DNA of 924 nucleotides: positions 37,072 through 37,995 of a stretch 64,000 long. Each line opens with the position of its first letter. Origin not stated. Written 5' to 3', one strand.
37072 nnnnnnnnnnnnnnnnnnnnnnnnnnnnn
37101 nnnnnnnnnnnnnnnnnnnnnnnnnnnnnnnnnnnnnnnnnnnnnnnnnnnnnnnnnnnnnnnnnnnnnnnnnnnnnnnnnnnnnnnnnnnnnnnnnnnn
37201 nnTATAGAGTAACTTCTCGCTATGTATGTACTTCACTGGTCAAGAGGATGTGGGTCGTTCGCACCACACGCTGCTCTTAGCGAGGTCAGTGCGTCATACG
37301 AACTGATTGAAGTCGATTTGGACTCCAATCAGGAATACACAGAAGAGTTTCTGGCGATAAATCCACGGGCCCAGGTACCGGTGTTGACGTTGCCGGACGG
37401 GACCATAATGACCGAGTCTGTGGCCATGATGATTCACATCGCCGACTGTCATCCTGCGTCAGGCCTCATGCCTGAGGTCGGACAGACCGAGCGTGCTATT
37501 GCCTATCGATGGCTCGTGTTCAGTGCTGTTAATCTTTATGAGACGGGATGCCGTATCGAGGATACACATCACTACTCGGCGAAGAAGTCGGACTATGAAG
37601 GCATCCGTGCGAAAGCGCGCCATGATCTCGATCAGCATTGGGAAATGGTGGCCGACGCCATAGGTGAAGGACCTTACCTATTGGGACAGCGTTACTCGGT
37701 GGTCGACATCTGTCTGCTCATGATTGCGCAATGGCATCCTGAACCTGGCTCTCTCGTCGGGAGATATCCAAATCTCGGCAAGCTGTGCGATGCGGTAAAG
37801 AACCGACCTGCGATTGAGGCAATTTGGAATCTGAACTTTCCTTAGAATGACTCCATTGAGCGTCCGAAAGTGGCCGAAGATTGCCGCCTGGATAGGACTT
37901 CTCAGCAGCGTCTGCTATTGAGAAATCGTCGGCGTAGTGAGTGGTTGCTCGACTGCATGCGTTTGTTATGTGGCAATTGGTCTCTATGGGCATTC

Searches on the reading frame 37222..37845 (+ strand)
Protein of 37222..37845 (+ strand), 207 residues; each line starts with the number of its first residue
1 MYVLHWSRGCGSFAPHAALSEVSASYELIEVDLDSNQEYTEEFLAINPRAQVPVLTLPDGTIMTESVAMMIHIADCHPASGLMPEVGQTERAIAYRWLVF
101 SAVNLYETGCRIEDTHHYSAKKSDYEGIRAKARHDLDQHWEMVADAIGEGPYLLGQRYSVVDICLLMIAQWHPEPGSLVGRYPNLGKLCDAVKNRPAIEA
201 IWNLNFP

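Call 8: search_protein_families(library=pfam, proteins=[window:37222-37845:+])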
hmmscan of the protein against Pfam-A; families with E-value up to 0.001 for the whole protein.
window:37222-37845:+ (207 aa): 5 families
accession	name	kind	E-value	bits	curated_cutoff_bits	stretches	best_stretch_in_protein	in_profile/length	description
PF02798.26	GST_N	-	6.5e-11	42.9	20.9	1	7-74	9-75/76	Glutathione S-transferase, N-terminal domain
PF13409.12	GST_N_2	-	5.1e-09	37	25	1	16-74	9-68/70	Glutathione S-transferase, N-terminal domain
PF13417.12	GST_N_3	-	1.3e-07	32.3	22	1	18-78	16-72/75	Glutathione S-transferase, N-terminal domain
PF14497.11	GST_C_3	-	3.5e-07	30.8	21.6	1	136-200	31-99/104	Glutathione S-transferase, C-terminal domain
PF00043.30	GST_C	-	3.4e-05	24.4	20.7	1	147-196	42-93/93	Glutathione S-transferase, C-terminal domain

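Call 59: find_encoding_contigs(protein=window:37222-37845:+, flank=3000, max_places=8)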
Protein window:37222-37845:+ (207 aa): no gene with exactly this product is on record in the collection.
